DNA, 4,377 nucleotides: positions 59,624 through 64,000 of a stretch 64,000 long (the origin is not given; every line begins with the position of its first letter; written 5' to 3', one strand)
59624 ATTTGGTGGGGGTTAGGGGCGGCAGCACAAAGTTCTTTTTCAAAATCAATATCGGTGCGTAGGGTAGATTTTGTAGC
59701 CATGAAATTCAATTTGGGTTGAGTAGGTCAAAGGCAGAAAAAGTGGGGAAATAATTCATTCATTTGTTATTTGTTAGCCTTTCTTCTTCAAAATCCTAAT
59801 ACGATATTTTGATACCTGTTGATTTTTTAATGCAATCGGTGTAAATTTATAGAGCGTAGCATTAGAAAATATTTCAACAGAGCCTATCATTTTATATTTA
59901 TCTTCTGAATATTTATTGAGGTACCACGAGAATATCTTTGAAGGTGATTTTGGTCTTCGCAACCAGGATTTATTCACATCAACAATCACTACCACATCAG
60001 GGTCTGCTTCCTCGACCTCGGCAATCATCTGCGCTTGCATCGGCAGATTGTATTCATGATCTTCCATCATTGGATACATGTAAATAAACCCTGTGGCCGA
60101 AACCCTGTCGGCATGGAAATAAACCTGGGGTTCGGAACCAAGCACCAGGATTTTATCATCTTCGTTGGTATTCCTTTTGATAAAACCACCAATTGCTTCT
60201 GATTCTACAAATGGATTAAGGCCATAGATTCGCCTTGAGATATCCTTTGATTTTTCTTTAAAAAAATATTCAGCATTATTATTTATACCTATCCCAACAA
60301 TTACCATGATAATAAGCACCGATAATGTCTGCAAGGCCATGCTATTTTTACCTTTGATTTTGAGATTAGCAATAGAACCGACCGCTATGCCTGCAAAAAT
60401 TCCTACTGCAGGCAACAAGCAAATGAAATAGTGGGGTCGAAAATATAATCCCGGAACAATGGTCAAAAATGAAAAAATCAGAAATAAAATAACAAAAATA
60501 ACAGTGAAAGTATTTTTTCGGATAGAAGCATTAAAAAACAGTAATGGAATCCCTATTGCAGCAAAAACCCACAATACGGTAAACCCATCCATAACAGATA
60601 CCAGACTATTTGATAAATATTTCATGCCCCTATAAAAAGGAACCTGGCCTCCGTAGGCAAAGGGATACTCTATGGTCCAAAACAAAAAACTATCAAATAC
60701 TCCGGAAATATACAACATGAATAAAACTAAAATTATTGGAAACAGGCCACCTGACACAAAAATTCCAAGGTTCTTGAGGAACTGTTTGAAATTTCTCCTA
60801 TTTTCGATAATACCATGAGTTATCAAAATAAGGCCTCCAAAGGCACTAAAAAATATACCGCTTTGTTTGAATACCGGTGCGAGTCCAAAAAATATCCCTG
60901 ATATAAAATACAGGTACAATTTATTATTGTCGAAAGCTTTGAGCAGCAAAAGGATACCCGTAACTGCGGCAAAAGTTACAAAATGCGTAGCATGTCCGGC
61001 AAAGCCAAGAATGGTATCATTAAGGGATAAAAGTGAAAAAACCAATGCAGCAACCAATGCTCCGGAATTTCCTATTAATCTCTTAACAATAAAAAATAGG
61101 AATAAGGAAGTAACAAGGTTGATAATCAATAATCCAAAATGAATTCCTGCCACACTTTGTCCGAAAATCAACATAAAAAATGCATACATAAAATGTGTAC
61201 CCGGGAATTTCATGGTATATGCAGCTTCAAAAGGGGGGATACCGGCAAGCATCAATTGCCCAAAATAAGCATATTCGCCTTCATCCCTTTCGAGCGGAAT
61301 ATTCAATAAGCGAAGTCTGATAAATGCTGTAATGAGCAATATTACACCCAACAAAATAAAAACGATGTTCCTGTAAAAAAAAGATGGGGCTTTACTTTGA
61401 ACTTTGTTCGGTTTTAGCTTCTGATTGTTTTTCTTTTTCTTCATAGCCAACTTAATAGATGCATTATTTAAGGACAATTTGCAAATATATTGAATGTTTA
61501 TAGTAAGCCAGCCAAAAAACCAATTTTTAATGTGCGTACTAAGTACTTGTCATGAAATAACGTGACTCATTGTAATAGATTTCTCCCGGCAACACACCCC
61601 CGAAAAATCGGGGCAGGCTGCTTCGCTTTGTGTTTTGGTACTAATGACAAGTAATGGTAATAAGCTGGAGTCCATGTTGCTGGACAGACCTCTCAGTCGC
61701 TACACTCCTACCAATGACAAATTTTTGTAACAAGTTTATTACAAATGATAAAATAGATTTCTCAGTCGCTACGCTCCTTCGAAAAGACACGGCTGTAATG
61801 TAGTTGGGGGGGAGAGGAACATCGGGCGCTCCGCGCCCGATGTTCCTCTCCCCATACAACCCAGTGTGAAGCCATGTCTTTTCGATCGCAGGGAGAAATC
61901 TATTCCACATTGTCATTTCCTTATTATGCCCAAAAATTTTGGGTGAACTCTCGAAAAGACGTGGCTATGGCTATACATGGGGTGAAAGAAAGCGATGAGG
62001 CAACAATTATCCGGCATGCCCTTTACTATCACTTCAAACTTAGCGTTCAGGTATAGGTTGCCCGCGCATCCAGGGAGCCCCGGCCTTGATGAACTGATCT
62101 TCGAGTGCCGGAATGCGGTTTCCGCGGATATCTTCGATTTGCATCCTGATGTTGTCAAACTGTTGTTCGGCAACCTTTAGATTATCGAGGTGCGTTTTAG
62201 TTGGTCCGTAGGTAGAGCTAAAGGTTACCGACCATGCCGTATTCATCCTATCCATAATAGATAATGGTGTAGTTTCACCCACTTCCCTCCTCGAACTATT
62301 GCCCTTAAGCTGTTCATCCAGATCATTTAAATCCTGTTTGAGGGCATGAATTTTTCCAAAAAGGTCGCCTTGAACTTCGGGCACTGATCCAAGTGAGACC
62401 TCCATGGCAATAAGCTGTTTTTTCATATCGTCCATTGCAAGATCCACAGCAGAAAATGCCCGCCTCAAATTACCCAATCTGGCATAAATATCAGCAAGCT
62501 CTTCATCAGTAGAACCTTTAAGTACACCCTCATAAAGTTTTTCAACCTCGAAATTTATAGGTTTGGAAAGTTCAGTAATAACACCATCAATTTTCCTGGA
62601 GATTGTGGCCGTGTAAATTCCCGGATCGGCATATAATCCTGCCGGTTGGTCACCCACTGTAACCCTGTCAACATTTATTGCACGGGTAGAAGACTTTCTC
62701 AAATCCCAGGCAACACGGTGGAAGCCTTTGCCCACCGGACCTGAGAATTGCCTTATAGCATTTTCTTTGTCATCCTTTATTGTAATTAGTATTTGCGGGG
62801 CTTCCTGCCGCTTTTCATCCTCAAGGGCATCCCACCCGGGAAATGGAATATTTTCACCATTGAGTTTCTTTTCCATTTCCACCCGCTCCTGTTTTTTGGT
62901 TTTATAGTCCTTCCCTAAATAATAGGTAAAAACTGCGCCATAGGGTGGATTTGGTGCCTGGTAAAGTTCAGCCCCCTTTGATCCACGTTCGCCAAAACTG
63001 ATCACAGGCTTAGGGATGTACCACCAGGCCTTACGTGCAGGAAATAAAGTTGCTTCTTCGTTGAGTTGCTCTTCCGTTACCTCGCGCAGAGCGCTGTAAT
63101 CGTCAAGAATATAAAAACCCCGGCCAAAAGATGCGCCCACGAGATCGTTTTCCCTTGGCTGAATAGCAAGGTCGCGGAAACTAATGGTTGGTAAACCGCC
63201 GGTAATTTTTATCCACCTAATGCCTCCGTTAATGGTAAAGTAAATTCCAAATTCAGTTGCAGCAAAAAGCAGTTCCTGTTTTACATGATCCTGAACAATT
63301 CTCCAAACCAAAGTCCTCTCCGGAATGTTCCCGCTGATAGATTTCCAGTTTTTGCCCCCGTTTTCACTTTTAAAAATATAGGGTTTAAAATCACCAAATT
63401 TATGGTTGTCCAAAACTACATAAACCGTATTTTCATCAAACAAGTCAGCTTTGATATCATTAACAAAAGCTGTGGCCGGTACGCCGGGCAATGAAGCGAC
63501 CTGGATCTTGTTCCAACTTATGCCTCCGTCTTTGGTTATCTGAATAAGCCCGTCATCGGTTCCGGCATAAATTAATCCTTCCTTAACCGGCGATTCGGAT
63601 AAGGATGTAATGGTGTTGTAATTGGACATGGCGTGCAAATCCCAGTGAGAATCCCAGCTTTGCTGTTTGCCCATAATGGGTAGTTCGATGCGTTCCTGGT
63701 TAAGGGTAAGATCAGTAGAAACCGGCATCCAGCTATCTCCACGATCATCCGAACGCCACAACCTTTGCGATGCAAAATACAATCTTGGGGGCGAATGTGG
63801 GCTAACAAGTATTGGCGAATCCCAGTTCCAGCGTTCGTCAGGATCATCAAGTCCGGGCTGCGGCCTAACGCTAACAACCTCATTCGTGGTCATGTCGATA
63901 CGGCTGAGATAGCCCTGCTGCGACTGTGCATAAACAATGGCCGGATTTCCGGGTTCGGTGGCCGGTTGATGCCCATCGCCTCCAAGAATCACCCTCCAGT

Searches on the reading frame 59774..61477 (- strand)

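Call 73: search_protein_families(library=pfam, proteins=[window:59774-61477:-], max_evalue=0.00001)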
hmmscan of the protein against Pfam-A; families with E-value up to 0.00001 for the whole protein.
window:59774-61477:- (567 aa): 1 family
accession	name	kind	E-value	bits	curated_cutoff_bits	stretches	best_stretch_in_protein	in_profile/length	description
PF13231.12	PMT_2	-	6.8e-13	49.6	26.1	1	92-245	4-153/160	Dolichyl-phosphate-mannose-protein mannosyltransferase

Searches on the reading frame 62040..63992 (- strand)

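Call 73: search_protein_families(library=pfam, proteins=[window:62040-63992:-], max_evalue=0.00001)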
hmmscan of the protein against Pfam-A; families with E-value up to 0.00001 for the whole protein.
window:62040-63992:- (650 aa): 1 family
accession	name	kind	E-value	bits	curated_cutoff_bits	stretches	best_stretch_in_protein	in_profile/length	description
PF15902.12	Sortilin-Vps10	-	2.6e-08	33.5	33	0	206-284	3-82/446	Sortilin, neurotensin receptor 3,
